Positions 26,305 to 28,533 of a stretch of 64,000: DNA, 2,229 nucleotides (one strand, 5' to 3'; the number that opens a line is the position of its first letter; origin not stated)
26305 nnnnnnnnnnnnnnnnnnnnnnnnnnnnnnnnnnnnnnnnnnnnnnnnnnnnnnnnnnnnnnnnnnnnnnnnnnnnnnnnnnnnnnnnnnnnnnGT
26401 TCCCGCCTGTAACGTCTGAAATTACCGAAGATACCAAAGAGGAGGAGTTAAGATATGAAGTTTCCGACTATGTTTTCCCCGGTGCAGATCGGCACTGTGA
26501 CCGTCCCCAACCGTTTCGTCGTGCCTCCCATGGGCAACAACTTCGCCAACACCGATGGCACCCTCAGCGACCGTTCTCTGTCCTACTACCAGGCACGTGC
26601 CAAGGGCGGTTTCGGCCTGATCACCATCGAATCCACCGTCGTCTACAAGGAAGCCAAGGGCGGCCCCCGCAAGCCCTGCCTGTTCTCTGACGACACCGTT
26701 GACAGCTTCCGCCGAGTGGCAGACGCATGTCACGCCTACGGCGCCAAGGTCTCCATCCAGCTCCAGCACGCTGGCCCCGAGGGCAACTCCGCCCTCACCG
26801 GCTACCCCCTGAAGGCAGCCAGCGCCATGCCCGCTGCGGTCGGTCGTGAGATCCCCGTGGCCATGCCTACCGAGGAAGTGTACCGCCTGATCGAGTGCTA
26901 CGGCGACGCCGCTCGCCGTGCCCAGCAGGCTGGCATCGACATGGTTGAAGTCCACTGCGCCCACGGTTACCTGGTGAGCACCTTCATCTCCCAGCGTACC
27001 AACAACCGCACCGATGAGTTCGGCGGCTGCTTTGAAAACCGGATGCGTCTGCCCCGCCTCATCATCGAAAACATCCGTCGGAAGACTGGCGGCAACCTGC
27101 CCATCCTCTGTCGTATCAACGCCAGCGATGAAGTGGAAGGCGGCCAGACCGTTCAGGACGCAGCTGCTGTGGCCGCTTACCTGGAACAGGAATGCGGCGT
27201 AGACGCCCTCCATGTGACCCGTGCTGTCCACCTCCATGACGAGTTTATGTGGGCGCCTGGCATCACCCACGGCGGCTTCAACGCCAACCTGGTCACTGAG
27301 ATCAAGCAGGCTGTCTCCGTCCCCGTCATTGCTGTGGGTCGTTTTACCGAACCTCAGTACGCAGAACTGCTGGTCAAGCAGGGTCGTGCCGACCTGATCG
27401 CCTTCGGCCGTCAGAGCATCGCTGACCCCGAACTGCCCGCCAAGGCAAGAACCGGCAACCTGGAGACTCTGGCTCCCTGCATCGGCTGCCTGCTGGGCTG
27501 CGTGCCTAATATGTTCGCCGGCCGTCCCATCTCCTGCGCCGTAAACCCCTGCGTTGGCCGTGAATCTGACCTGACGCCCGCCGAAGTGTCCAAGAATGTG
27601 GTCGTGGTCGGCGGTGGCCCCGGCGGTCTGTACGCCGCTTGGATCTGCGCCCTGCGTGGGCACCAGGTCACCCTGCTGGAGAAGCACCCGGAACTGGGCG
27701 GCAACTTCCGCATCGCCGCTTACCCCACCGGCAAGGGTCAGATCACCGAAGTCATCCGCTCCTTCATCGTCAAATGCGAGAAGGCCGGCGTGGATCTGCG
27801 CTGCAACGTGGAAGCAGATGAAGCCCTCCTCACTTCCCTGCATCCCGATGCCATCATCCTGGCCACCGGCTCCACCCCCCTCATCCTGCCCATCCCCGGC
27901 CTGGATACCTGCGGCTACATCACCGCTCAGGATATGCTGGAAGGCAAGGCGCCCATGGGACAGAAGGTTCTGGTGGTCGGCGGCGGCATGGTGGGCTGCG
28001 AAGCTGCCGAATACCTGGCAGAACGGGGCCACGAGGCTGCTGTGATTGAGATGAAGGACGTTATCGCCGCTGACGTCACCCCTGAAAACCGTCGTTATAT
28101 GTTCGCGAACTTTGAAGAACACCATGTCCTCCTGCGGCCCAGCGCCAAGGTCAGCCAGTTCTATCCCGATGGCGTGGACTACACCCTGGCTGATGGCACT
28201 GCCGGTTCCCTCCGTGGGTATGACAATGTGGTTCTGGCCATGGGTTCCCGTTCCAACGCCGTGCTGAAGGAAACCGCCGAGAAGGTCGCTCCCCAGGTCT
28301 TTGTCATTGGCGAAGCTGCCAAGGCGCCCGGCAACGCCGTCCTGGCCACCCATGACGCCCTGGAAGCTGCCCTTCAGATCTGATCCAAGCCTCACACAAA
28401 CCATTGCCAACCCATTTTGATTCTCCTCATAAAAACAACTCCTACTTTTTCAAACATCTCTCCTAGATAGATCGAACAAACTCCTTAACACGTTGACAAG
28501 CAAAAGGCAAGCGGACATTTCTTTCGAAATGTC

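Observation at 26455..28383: Two paralogous ~640-aa OYE-TIM-barrel + FAD/NAD(P) reductases in one 30-kb stretch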

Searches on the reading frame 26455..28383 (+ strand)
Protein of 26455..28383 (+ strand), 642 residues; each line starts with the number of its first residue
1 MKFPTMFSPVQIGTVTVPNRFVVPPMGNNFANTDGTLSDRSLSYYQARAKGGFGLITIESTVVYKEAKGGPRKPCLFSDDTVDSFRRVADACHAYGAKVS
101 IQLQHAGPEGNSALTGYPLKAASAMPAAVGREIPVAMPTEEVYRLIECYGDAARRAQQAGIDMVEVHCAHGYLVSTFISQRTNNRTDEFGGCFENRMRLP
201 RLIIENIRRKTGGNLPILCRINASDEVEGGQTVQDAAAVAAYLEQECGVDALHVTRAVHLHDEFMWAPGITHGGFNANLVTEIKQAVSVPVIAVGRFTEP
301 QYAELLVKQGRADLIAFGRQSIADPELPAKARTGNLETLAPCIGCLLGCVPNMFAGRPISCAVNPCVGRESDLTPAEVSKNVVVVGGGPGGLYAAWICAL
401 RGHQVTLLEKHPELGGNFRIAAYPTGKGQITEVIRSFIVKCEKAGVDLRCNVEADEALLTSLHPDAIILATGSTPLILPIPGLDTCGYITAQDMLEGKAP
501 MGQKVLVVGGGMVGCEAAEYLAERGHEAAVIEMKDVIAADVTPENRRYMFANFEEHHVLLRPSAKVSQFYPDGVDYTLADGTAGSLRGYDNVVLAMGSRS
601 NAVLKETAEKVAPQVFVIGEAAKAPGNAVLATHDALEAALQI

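Call 3: search_protein_families(library=pfam, proteins=[window:26455-28383:+])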
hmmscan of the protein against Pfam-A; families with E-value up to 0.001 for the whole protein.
window:26455-28383:+ (642 aa): 17 families
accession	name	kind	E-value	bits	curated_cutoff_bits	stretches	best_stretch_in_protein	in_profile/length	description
PF00724.26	Oxidored_FMN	-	8.1e-74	249.4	27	1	6-334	2-338/342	NADH:flavin oxidoreductase / NADH oxidase family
PF07992.20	Pyr_redox_2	-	1.3e-29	103.9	26.1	1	381-607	2-246/291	Pyridine nucleotide-disulphide oxidoreductase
PF13450.12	NAD_binding_8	-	1e-18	67.8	21.9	2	384-422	1-39/68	NAD(P)-binding Rossmann-like domain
PF00070.33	Pyr_redox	-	1.2e-15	58.2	22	1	504-569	1-66/82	Pyridine nucleotide-disulphide oxidoreductase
PF01266.30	DAO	-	2.4e-14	54.1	27.9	2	382-416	2-37/353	FAD dependent oxidoreductase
PF13738.12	Pyr_redox_3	-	4.9e-12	46.1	30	1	462-602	123-271/305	Pyridine nucleotide-disulphide oxidoreductase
PF12831.13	FAD_oxidored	-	1.8e-11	44.5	27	1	382-423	2-43/416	FAD dependent oxidoreductase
PF03486.20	HI0933_like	-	1.1e-10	41.8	50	1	381-421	2-42/244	HI0933-like protein Rossmann domain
PF01494.25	FAD_binding_3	-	1.8e-08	34.5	22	1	381-414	3-36/349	FAD binding domain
PF01134.28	GIDA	-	7.5e-08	32.3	22.1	0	381-414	1-34/391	Glucose inhibited division protein A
PF00890.30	FAD_binding_2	-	1.6e-07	31.3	20.4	1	382-421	2-41/414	FAD binding domain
PF01946.23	Thi4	-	1.9e-06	27.8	26.2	0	379-417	17-56/235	Thi4 family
PF01262.27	AlaDh_PNT_C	-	2.4e-06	27.6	23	0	494-537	18-63/214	Alanine dehydrogenase/PNT, C-terminal domain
PF01207.24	Dus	-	0.00017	21.3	20.4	0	278-333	174-232/311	Dihydrouridine synthase (Dus)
PF13241.12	NAD_binding_7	-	0.00019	22.4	22.1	0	502-542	7-49/104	Putative NAD(P)-binding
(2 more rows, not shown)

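Call 5: search_protein_families(library=ncbifam, proteins=[window:26455-28383:+])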
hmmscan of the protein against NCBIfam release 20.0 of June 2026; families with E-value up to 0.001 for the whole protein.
window:26455-28383:+ (642 aa): 129 families (the best 25 are shown)
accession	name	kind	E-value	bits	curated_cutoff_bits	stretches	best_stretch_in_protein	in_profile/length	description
TIGR03997.1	mycofact_OYE_2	equivalog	1.3e-144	483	793.15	1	6-641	2-644/645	mycofactocin system FadH/OYE family oxidoreductase 2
NF041087.1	bile_acid_BaiCD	equivalog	2.7e-142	475.1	825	1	3-642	1-642/642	bile acid Fe-S flavoenzyme BaiCD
NF045599.1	bili_reduct_long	exception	5.4e-140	467.6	750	1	7-642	2-641/641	bilirubin reductase, long form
TIGR03996.1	mycofact_OYE_1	hypoth_equivalog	2.4e-73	247.7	627.9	1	10-539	6-537/633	mycofactocin system FadH/OYE family oxidoreductase 1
NF006101.0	PRK08255.1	equivalog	1.4e-68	231.7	1078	1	3-327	396-726/768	bifunctional salicylyl-CoA 5-hydroxylase/oxidoreductase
NF010047.0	PRK13523.1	equivalog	9.6e-63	212.2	431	1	5-331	4-320/339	NADPH dehydrogenase NamA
NF045592.1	bili_reduct_N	equivalog_domain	3.4e-61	207.4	425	1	6-364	2-363/363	bilirubin reductase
NF007899.0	PRK10605.1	subfamily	1.1e-43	150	403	1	1-332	1-338/365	N-ethylmaleimide reductase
TIGR01350.1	lipoamide_DH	equivalog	1.6e-22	79.8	408.8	2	458-603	127-272/461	dihydrolipoyl dehydrogenase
NF009410.0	PRK12771.1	subfamily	6.7e-21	74.5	516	2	376-496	135-257/566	NAD(P)-binding protein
NF004943.0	PRK06292.2-1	equivalog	4.5e-17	62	432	1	449-610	117-278/456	dihydrolipoyl dehydrogenase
TIGR02053.1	MerA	equivalog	5.2e-16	58.7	454.45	1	464-603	130-271/465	mercury(II) reductase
NF004947.0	PRK06292.2-5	equivalog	5.2e-15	55.3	592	1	462-573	130-239/474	dihydrolipoyl dehydrogenase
NF045765.1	PhenlGlyoxDHPadH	equivalog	8.2e-15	54.6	475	1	464-601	100-242/416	NADH-dependent phenylglyoxylate dehydrogenase subunit epsilon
NF009454.0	PRK12814.1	equivalog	2.2e-14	52.8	916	1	378-527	192-348/657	putative NADPH-dependent glutamate synthase small subunit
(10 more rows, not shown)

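Call 11: search_solved_structures(query=window:26455-28380:+, max_evalue=1e-20)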
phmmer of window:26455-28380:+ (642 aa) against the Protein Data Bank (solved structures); distinct sequences matched with E-value up to 1e-20: 133 (the best 60 are shown).
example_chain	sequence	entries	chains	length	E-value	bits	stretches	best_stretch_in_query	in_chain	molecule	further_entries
6qkg_A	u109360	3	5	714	1e-90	308.7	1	4-635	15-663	NCR A | NCR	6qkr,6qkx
1ps9_A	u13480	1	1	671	1.2e-83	285.4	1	3-527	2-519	2,4-dienoyl-CoA reductase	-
6l6j_A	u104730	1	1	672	2.5e-61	211.6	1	3-525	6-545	Oxidored_FMN domain-containing protein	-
3k30_A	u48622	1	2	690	7e-61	210.2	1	3-532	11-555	Histamine dehydrogenase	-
5ogt_A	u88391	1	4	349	1.8e-52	182.3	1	5-332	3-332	Chromate reductase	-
5nux_A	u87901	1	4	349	2.5e-52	181.9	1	5-332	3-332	Chromate reductase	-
6de6_A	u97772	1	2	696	5.1e-52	180.9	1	2-418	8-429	Histamine dehydrogenase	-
3hf3_A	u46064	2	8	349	9.1e-52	180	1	5-332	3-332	Chromate reductase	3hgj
8uaj_A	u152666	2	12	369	9.2e-52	180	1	5-332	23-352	NADPH dehydrogenase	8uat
7o0t_A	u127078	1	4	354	4.4e-49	171.2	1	4-341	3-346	NADH:flavin oxidoreductase/NADH oxidase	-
1z41_A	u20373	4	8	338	1.3e-48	169.7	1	6-338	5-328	Probable NADH-dependent flavin oxidoreductase yqjM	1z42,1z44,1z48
3krz_A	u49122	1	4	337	2.1e-48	169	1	6-325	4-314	NADH:flavin oxidoreductase/NADH oxidase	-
3kru_A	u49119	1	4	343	2.2e-48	168.9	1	6-325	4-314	NADH:flavin oxidoreductase/NADH oxidase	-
1djq_A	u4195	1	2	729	5.8e-47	164.2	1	3-532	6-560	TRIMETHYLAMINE DEHYDROGENASE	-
1djn_A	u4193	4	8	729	1e-46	163.4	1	3-532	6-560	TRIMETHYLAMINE DEHYDROGENASE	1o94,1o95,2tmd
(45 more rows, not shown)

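Call 13: find_homologous_proteins(query=window:26455-28380:+, max_evalue=1e-50)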
Query window:26455-28380:+ (642 aa): 4514 proteins with E <= 1e-50 among 8000 candidates; the best 120 are listed.
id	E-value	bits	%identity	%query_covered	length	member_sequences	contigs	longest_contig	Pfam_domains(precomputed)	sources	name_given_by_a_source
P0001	0.0e+0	1456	99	100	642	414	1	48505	PF00724.27,PF13450.13,PF07992.21,PF00070.34,PF03486.21,PF01134.29,PF01494.26,PF12831.14,PF01946.24,PF01266.31,PF00890.31,PF13738.13,PF01262.28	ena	-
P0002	0.0e+0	1386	94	100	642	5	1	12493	PF00724.27,PF13450.13,PF07992.21,PF00070.34,PF03486.21,PF01134.29,PF01494.26,PF12831.14,PF01946.24,PF01266.31,PF00890.31,PF02254.25,PF13738.13,PF01262.28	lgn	-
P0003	0.0e+0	1324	90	100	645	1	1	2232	PF13241.13,PF00724.27,PF13450.13,PF07992.21,PF00070.34,PF03486.21,PF01134.29,PF01494.26,PF12831.14,PF01946.24,PF01266.31,PF00890.31,PF13738.13,PF01262.28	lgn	-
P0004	0.0e+0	1323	90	100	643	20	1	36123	PF00724.27,PF13450.13,PF07992.21,PF00070.34,PF03486.21,PF01134.29,PF01494.26,PF12831.14,PF01946.24,PF01266.31,PF00890.31,PF13738.13,PF01262.28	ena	-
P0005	0.0e+0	1321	89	100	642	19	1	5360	PF13241.13,PF00724.27,PF13450.13,PF07992.21,PF00070.34,PF03486.21,PF01134.29,PF01494.26,PF12831.14,PF01946.24,PF01266.31,PF00890.31,PF02254.25,PF13738.13,PF01262.28,PF02737.25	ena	-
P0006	0.0e+0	1319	90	100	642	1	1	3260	PF13241.13,PF00724.27,PF13450.13,PF07992.21,PF00070.34,PF03486.21,PF01134.29,PF01494.26,PF12831.14,PF01946.24,PF01266.31,PF00890.31,PF13738.13,PF01262.28,PF02737.25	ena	-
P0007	0.0e+0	1319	90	100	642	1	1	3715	PF13241.13,PF00724.27,PF13450.13,PF07992.21,PF00070.34,PF03486.21,PF01134.29,PF01494.26,PF12831.14,PF01946.24,PF01266.31,PF00890.31,PF13738.13,PF01262.28,PF03721.21,PF02737.25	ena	-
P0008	0.0e+0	1319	90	100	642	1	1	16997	PF13241.13,PF00724.27,PF13450.13,PF07992.21,PF00070.34,PF03486.21,PF01134.29,PF01494.26,PF12831.14,PF01946.24,PF01266.31,PF00890.31,PF02254.25,PF13738.13,PF01262.28,PF03721.21,PF02737.25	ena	-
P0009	0.0e+0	1319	90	100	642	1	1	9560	PF13241.13,PF00724.27,PF13450.13,PF07992.21,PF00070.34,PF03486.21,PF01134.29,PF01494.26,PF12831.14,PF01946.24,PF01266.31,PF00890.31,PF13738.13,PF01262.28,PF02737.25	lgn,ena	-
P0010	0.0e+0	1317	90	100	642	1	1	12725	PF13241.13,PF00724.27,PF13450.13,PF07992.21,PF00070.34,PF03486.21,PF01134.29,PF01494.26,PF12831.14,PF01946.24,PF01266.31,PF00890.31,PF13738.13,PF01262.28,PF03721.21,PF02737.25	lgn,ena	-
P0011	0.0e+0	1317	90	100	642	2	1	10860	PF13241.13,PF00724.27,PF13450.13,PF07992.21,PF00070.34,PF03486.21,PF01134.29,PF01494.26,PF12831.14,PF01946.24,PF01266.31,PF00890.31,PF13738.13,PF01262.28,PF03721.21,PF02737.25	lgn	-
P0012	0.0e+0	1317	90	100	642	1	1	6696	PF13241.13,PF00724.27,PF13450.13,PF07992.21,PF00070.34,PF03486.21,PF01134.29,PF01494.26,PF12831.14,PF01946.24,PF01266.31,PF00890.31,PF13738.13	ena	-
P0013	0.0e+0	1317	90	100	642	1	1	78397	PF13241.13,PF00724.27,PF13450.13,PF07992.21,PF00070.34,PF03486.21,PF01134.29,PF01494.26,PF12831.14,PF01946.24,PF01266.31,PF00890.31,PF13738.13,PF01262.28,PF03721.21,PF02737.25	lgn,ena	-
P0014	0.0e+0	1317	90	100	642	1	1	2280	PF13241.13,PF00724.27,PF13450.13,PF07992.21,PF00070.34,PF03486.21,PF01134.29,PF01494.26,PF12831.14,PF01946.24,PF01266.31,PF00890.31,PF13738.13,PF01262.28,PF02737.25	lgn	-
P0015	0.0e+0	1317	90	100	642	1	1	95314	PF13241.13,PF00724.27,PF13450.13,PF07992.21,PF00070.34,PF03486.21,PF01134.29,PF01494.26,PF12831.14,PF01946.24,PF01266.31,PF00890.31,PF02254.25,PF13738.13,PF01262.28,PF03721.21,PF02737.25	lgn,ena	-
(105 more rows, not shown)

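Call 14: find_related_loci(query=window:26455-28380:+, collection=genome_contigs, flank=10000)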
Query window:26455-28380:+ (642 aa) in genome_contigs; peptide patterns used: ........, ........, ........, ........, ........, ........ (x = any residue, [..] = any of these).
157 stretches matched a pattern; 121 encode a relative of the query (tblastn E <= 1e-3); the best 80 are kept; 80 distinct loci.
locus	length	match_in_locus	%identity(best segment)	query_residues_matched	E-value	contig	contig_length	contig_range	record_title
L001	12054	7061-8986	99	1-642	0e+0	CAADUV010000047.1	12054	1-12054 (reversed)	MAG TPA_asm: uncultured Oscillospiraceae bacterium, isolate HGM13152, WGS project CAADUV010000000 data, contig: ERS23558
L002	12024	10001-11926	98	1-642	0e+0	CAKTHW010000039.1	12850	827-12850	MAG: uncultured Oscillospiraceae bacterium isolate REFINED_METABAT215_TOP10_CONTIGS_1500_ASSEMBLY_K77_MERGED__Hadza_MoBi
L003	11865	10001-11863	99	1-621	0e+0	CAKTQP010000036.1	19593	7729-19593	MAG: uncultured Oscillospiraceae bacterium isolate REFINED_METABAT215_TOP10_CONTIGS_1500_ASSEMBLY_K77_MERGED__Hadza_MoBi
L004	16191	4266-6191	89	1-642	0e+0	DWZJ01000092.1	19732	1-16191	MAG TPA_asm: Candidatus Oscillibacter excrementigallinarum isolate ChiBcec18-1249 ChiBcec18__C72712_L19732_SAMN08010169,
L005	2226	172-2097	90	1-642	0e+0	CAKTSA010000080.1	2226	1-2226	MAG: uncultured Oscillospiraceae bacterium isolate REFINED_METABAT215_TOP10_CONTIGS_1500_ASSEMBLY_K77_MERGED__Hadza_MoBi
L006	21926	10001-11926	90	1-642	0e+0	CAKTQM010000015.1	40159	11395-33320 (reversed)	MAG: uncultured Oscillospiraceae bacterium isolate REFINED_METABAT215_TOP10_CONTIGS_1500_ASSEMBLY_K77_MERGED__Hadza_PheC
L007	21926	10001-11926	90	1-642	0e+0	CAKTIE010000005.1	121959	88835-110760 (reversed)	MAG: uncultured Oscillospiraceae bacterium isolate REFINED_METABAT215_TOP10_CONTIGS_1500_ASSEMBLY_K77_MERGED__Hadza_MoBi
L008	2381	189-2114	90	1-642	0e+0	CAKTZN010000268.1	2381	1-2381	MAG: uncultured Oscillospiraceae bacterium isolate REFINED_METABAT215_TOP10_CONTIGS_1500_ASSEMBLY_K77_MERGED__Hadza_PheC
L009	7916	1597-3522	90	1-642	0e+0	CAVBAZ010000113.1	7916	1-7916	Bacteroidaceae bacterium isolate SRR8978300_cleanbin_000002 genome assembly, contig: Spades_SRR8978300_contig_625, whole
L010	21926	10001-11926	89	1-642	0e+0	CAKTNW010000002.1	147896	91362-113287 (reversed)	MAG: uncultured Oscillospiraceae bacterium isolate REFINED_METABAT215_TOP10_CONTIGS_1500_ASSEMBLY_K77_MERGED__Nepal_MoBi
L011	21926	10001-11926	89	1-642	0e+0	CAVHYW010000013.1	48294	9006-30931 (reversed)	bacterium isolate G02653-L1_cleanbin_000028 genome assembly, contig: Spades_G02653-L1_contig_506, whole genome shotgun s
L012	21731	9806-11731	88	1-642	0e+0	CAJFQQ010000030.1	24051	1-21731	uncultured Oscillospiraceae bacterium isolate Chicken_14_mag_163 genome assembly, contig: MAGpy_11413_14_idba_bin_163_fa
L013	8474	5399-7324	89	1-642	0e+0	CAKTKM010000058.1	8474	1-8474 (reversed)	MAG: uncultured Oscillospiraceae bacterium isolate REFINED_METABAT215_TOP10_CONTIGS_1500_ASSEMBLY_K77_MERGED__Hadza_MoBi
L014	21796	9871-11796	88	1-642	0e+0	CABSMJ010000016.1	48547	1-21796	MAG TPA_asm: uncultured Oscillospiraceae bacterium isolate MGYG-HGUT-02727 genome assembly, contig: GUT_GENOME159708_16,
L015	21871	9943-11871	88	1-642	0e+0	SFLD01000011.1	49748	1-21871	MAG: Clostridiales bacterium isolate W2P12.021 Contig158, whole genome shotgun sequence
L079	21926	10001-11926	72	1-642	0e+0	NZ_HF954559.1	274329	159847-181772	Megasphaera massiliensis strain NP3, whole genome shotgun sequence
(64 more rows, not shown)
